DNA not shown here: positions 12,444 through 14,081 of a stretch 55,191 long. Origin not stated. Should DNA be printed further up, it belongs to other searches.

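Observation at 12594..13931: Orphan, highly divergent SecY-like channel fused to a DUF2007-like cytoplasmic tail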

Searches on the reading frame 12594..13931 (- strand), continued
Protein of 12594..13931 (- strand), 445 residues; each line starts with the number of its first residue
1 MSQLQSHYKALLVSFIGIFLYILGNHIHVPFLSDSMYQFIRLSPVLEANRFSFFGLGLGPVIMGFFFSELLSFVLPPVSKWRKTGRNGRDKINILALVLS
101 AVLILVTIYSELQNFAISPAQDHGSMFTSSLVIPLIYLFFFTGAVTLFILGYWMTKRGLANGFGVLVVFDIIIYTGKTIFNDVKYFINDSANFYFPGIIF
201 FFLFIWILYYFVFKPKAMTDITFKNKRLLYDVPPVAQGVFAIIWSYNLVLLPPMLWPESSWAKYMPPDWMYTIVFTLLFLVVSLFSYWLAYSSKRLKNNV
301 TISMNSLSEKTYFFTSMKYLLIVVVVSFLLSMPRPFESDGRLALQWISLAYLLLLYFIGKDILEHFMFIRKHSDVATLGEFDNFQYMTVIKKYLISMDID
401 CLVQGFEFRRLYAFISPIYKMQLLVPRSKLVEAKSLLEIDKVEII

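Call 39: search_solved_structures(query=A2, max_evalue=0.001, show_alignments=2)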
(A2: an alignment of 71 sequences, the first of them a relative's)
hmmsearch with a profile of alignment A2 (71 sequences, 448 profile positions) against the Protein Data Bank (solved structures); distinct sequences matched with E-value up to 0.001: 29.
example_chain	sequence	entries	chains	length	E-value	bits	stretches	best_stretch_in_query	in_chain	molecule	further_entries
5abb_A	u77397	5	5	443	1.8e-51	178.7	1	7-379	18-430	PROTEIN TRANSLOCASE SUBUNIT SECY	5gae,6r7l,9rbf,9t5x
5mg3_Y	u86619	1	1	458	2.2e-51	178.4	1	7-379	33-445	Protein translocase subunit SecY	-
4v6m_BA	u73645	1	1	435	2.8e-51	178.1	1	7-379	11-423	Preprotein translocase secY subunit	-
3j45_y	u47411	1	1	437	2.9e-51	178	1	7-379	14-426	Protein translocase subunit SecY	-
3dl8_G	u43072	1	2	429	4.8e-51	177.3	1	5-370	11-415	Preprotein translocase subunit secY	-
3j46_y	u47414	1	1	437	5.7e-51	177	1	7-379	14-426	Protein translocase subunit SecY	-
5nco_g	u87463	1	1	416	1.2e-50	176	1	7-371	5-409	Protein translocase subunit SecY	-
2akh_Y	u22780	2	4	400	4e-45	157.8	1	47-379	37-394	Preprotein translocase secY subunit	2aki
8ya0_Y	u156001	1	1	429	4.6e-43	151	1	6-369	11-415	Protein translocase subunit SecY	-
8y9y_Y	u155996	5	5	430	6e-43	150.6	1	6-369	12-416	Protein translocase subunit SecY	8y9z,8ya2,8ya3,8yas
5eul_Y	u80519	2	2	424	1.5e-42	149.3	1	6-369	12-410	Protein translocase subunit SecY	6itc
7xha_Y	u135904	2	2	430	1.7e-42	149.1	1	6-369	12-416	Protein translocase subunit SecY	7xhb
2zjs_Y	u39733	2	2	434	2.2e-42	148.8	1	7-369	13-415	Preprotein translocase SecY subunit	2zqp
5aww_Y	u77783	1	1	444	2.4e-42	148.6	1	7-369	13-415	Protein translocase subunit SecY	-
5ch4_Y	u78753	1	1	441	2.6e-42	148.5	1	7-369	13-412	Protein translocase subunit SecY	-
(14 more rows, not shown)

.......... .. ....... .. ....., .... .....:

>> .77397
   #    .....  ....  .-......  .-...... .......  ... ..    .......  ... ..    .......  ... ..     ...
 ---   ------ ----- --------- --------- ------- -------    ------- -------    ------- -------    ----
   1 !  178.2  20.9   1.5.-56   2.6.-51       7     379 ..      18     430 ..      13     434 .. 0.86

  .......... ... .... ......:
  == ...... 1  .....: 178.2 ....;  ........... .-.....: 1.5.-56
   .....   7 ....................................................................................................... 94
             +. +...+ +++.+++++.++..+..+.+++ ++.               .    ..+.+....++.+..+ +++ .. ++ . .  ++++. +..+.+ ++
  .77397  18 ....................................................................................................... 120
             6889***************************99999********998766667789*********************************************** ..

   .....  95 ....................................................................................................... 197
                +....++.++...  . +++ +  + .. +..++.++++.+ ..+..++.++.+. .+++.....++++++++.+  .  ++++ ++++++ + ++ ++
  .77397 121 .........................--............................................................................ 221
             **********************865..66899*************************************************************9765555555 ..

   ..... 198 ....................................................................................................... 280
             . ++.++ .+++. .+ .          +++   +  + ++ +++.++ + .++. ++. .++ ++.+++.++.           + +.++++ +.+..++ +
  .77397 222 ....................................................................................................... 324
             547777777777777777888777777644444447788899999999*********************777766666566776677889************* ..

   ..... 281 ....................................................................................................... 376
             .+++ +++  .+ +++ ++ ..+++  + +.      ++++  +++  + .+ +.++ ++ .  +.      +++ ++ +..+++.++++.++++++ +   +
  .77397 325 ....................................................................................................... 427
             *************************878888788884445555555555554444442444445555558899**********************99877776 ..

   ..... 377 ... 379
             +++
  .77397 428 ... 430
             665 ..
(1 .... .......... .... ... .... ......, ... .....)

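Call 42: list_cluster_members(proteins=[P0004, P0005, P0006, P0007, P0009, P0010, P0013, P0019, P0024, P0028])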
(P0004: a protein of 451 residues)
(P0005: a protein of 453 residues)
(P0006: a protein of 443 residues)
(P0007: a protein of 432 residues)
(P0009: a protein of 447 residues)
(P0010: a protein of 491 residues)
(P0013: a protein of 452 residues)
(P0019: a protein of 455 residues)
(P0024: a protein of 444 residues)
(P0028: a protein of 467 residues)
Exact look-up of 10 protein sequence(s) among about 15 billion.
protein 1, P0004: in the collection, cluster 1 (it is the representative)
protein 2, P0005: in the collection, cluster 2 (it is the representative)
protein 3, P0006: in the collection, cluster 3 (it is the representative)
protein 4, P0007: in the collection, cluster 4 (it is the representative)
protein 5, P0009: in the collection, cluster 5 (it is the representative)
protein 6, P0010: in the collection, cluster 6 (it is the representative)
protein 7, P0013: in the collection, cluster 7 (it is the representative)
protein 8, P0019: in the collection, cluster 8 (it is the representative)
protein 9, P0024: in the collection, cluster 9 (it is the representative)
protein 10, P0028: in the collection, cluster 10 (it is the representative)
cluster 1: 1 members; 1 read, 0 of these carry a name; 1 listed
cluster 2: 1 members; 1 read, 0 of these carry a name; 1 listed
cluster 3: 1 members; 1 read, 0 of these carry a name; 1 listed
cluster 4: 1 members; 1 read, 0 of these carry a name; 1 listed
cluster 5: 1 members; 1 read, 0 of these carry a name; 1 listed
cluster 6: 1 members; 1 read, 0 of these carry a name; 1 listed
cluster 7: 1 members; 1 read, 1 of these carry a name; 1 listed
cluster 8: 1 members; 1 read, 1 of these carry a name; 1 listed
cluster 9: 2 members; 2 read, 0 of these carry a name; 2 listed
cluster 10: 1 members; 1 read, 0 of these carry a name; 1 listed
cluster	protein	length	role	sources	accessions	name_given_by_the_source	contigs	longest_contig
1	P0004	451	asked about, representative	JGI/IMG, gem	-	-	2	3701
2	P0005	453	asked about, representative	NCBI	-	-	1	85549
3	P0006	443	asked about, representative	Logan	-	-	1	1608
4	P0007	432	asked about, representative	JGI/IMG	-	-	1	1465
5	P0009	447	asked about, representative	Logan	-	-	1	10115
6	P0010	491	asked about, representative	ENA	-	-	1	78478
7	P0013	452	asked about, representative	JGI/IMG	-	preprotein translocase subunit SecY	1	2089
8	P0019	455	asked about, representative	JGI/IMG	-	hypothetical protein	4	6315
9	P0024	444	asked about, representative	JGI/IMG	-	-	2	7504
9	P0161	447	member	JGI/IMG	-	-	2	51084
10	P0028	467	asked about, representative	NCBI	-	-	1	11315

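Call 48: predict_structure(alignment_id=A2)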
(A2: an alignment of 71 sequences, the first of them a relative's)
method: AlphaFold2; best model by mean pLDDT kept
length: 445 residues; sequences in the alignment: 71
mean_pLDDT: 91.7   pTM: 0.90
mean pLDDT of the five models: 91.7, 91.5, 91.5, 90.2, 90.1
residues with pLDDT >= 90: 342; 70-90: 81; 50-70: 20; < 50: 2
segments of 3 or more residues with pLDDT < 50: none
pLDDT, mean of each block of 10 residues (from residue 1): 74 98 96 87 81 95 95 95 93 97 97 76 73 94 98 96 96 93 87 83 93 93 98 94 94 92 85 96 96 95 97 97 94 70 78 96 97 95 95 98 96 87 97 96 88
secondary structure, 60 per line:
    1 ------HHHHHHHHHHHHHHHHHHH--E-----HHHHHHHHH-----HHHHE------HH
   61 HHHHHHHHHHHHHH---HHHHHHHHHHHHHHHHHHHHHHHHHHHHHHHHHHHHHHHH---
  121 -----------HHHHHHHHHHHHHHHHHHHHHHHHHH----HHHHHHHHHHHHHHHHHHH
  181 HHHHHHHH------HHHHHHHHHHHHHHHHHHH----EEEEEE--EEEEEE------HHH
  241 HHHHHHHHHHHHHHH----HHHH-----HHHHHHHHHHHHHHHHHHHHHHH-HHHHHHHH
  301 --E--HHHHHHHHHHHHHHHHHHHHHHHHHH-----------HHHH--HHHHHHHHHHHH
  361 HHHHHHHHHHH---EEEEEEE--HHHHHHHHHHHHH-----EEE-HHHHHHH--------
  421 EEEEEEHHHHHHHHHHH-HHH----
elements in order: H7-25 H34-42 H48-51 H59-74 H78-117 H132-157 H162-188 H195-213 E218-223 E226-231 H238-255 H260-263 H269-291 H293-300 H306-331 H343-346 H349-371 E375-381 H384-396 E402-404 H406-412 E421-426 H427-437

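Call 51: fold_search(model_id=the predicted structure, library=pdb)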
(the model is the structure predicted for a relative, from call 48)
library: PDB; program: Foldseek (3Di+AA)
matches with E <= 10: 288; with E <= 0.001: 33
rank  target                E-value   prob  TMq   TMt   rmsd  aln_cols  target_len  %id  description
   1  8y9y_Y                3.1e-11  1.00  0.66  0.71   4.0       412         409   15  Structure of the SecA-SecY complex with the substrate FtsQ-LacY(+1C) (released 2025-02-26)
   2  8ya3_Y                3.4e-11  1.00  0.64  0.70   4.5       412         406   13  Structure of the SecA-SecY complex with the substrate FtsQ-LacY(+7C) treated with DTT (released 2025-02-26)
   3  5aww_Y                1.6e-10  1.00  0.62  0.65   5.5       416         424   15  Precise Resting State of Thermus thermophilus SecYEG (released 2015-11-25)
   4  5ch4_Y                2.6e-10  1.00  0.61  0.63   5.6       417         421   15  Peptide-Bound State of Thermus thermophilus SecYEG (released 2015-11-25)
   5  8y9z_Y                3.9e-10  1.00  0.66  0.73   4.0       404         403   13  Structure of the SecA-SecY complex with the substrate HmBRI-3TM (released 2025-02-26)
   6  5nco_g                5.5e-10  1.00  0.60  0.63   5.7       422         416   16  Quaternary complex between SRP, SR, and SecYEG bound to the translating ribosome (released 2017-05-24)
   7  5eul_Y                6.7e-10  1.00  0.62  0.72   5.1       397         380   14  Structure of the SecA-SecY complex with a translocating polypeptide substrate (released 2016-03-09)
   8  2zjs_Y                7.7e-10  1.00  0.62  0.66   5.2       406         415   15  Crystal Structure of SecYE translocon from Thermus thermophilus with a Fab fragment (released 2008-10-14)
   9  6itc_Y                5.4e-09  1.00  0.64  0.67   4.5       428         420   14  Structure of a substrate engaged SecA-SecY protein translocation machine (released 2019-06-12)
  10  7xhb_Y                7.3e-09  1.00  0.60  0.65   5.4       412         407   16  Structure of the SecA/SecYE/proOmpA(4Y)-sfGFP complex with ADP (released 2023-01-11)
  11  7xha_Y                9.7e-09  1.00  0.62  0.67   5.1       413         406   14  Structure of the SecA/SecYE/proOmpA(4Y)-sfGFP complex with ADP.BeF3-. (released 2023-01-11)
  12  8ya2_Y                1.2e-08  1.00  0.63  0.68   5.4       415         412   15  Structure of the SecA-SecY complex with the substrate FtsQ-LacY(+20C) (released 2025-02-26)
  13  1rhz_A                4.2e-08  1.00  0.51  0.52   7.5       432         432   14  The structure of a protein conducting channel (released 2004-01-06)
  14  5gae_g                5.1e-08  1.00  0.59  0.65   5.6       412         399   15  RNC in complex with a translocating SecYEG (released 2016-01-27)
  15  1rh5_A                7.2e-08  1.00  0.51  0.54   7.4       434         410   14  The structure of a protein conducting channel (released 2004-01-06)
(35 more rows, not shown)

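Call 53: search_protein_families(library=ncbifam, alignment_id=A2, max_evalue=0.001)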
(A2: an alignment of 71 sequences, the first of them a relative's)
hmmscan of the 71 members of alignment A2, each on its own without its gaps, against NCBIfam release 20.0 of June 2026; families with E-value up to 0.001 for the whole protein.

A. member 1, P0001 (445 aa): 1 family
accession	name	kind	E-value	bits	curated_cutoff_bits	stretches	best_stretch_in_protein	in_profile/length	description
TIGR00967.1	3a0501s007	equivalog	3.6e-14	52.5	253.6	1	11-222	4-229/414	preprotein translocase subunit SecY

B. families by the number of members that match (of 71 scanned): 6 families
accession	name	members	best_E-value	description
TIGR00967.1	3a0501s007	69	7.4e-44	preprotein translocase subunit SecY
NF009082.0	PRK12417.1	20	3.3e-12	accessory Sec system protein translocase subunit SecY2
TIGR02920.1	acc_sec_Y2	13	7.6e-12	accessory Sec system protein translocase subunit SecY2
NF006341.0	PRK08568.1-5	2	1.6e-07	preprotein translocase subunit SecY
NF007782.0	PRK10473.1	1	8.5e-05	MdtL family multidrug efflux MFS transporter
NF047380.1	photo_II_xxx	1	0.00063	photosystem II protein, Psb35-related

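Call 55: find_related_loci(query=A4, collection=metagenome_contigs, flank=6000)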
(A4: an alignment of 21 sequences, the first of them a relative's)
Query A4 (434 aa) in metagenome_contigs; peptide patterns used: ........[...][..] (x = any residue, [..] = any of these).
44 stretches matched a pattern; 13 encode a relative of the query (tblastn E <= 1e-3); 13 distinct loci.
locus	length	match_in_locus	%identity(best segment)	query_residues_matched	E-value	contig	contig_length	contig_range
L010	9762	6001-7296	40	2-430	3e-79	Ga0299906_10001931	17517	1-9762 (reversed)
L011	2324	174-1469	40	2-430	1e-81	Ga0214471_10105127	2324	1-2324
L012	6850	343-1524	34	42-434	6e-46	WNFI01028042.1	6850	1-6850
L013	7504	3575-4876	31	1-432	7e-43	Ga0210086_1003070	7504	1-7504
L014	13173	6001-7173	33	42-432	1e-42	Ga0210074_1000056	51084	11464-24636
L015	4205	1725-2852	27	42-417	1e-32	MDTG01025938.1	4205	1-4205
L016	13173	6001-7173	29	39-432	6e-32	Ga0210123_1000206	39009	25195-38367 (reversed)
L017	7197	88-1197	33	47-415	1e-30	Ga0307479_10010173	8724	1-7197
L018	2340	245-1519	29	1-432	8e-26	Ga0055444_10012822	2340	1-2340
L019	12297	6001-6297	37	336-434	1e-17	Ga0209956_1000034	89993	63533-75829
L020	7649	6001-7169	30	40-432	2e-25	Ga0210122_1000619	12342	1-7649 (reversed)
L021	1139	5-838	31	132-422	4e-17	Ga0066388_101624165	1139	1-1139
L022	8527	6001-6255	39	333-415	5e-11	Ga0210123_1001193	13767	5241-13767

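Call 62: search_protein_families(library=pfam, proteins=[P0152, P0096, P0027, P0047, P0074, P0082, P0037, P0128, P0112], max_evalue=0.01)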
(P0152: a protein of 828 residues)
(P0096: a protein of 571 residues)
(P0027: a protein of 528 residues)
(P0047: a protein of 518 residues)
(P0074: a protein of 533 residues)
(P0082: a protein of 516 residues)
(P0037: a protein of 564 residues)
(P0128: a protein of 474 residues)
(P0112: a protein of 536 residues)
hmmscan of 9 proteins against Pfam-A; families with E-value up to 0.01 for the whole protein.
P0152 (828 aa): 3 families
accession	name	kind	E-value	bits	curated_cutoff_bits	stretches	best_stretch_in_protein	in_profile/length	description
PF22599.2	SecDF_P1_head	-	8.1e-20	71.3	27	1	214-295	11-92/114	SecDF, P1 head subdomain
PF00344.25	SecY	-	5.1e-09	36.4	32.2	1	439-744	3-304/306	SecY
PF09413.15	DUF2007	-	3.1e-05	24.5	25.7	1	773-822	16-64/66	Putative prokaryotic signal transducing protein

P0096 (571 aa): 3 families
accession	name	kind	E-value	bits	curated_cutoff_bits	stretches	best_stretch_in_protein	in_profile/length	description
PF22599.2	SecDF_P1_head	-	1.3e-13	51.3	27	1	2-79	42-114/114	SecDF, P1 head subdomain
PF00344.25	SecY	-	1.2e-08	35.1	32.2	1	196-384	3-190/306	SecY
PF09413.15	DUF2007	-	2.7e-05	24.7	25.7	1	521-567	17-62/66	Putative prokaryotic signal transducing protein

P0027 (528 aa): 3 families
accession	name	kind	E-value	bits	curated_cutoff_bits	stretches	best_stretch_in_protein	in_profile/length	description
PF00344.25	SecY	-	4.7e-23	82.5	32.2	1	122-378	2-227/306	SecY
PF09413.15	DUF2007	-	0.00036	21.1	25.7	1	459-520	2-62/66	Putative prokaryotic signal transducing protein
PF00643.29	zf-B_box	-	0.0056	17.3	24.1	1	5-35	4-32/42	B-box zinc finger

P0047 (518 aa): 2 families
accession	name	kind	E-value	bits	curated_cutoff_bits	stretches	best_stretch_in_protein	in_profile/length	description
PF00344.25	SecY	-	1.5e-47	162.9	32.2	1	114-440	1-305/306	SecY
PF09413.15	DUF2007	-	0.00013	22.5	25.7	1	458-517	6-64/66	Putative prokaryotic signal transducing protein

P0074 (533 aa): 2 families
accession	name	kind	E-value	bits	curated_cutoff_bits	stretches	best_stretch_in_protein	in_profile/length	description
PF00344.25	SecY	-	8.4e-57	193.3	32.2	1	113-438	1-304/306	SecY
PF09413.15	DUF2007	-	1.5e-07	31.9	25.7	1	452-514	2-63/66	Putative prokaryotic signal transducing protein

P0082 (516 aa): 4 families
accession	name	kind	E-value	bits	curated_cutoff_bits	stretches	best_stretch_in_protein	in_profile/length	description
PF00344.25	SecY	-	9.3e-11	42.1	32.2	1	98-260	2-141/306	SecY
PF13248.11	Zn_ribbon_3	-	0.0018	18.1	27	1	3-23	5-25/26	zinc-ribbon domain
PF12773.13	DZR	-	0.0023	18.5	27.3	1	3-23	1-21/45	Double zinc ribbon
PF13240.11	Zn_Ribbon_1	-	0.0026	17.9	25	1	3-23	2-22/23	zinc-ribbon domain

P0037 (564 aa): 1 family
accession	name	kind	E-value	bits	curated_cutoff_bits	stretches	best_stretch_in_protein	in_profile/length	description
PF00344.25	SecY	-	3.7e-11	43.4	32.2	1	51-181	1-117/306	SecY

P0128 (474 aa): 2 families
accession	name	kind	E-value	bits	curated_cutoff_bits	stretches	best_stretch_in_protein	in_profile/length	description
PF00344.25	SecY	-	6e-10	39.4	32.2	1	55-338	1-225/306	SecY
PF09413.15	DUF2007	-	1.2e-06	29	25.7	1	386-444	8-65/66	Putative prokaryotic signal transducing protein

P0112 (536 aa): 2 families
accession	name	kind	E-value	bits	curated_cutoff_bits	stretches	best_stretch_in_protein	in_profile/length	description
PF00344.25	SecY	-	1e-44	153.6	32.2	1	118-456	1-305/306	SecY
PF09413.15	DUF2007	-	1.9e-05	25.1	25.7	1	470-532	2-63/66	Putative prokaryotic signal transducing protein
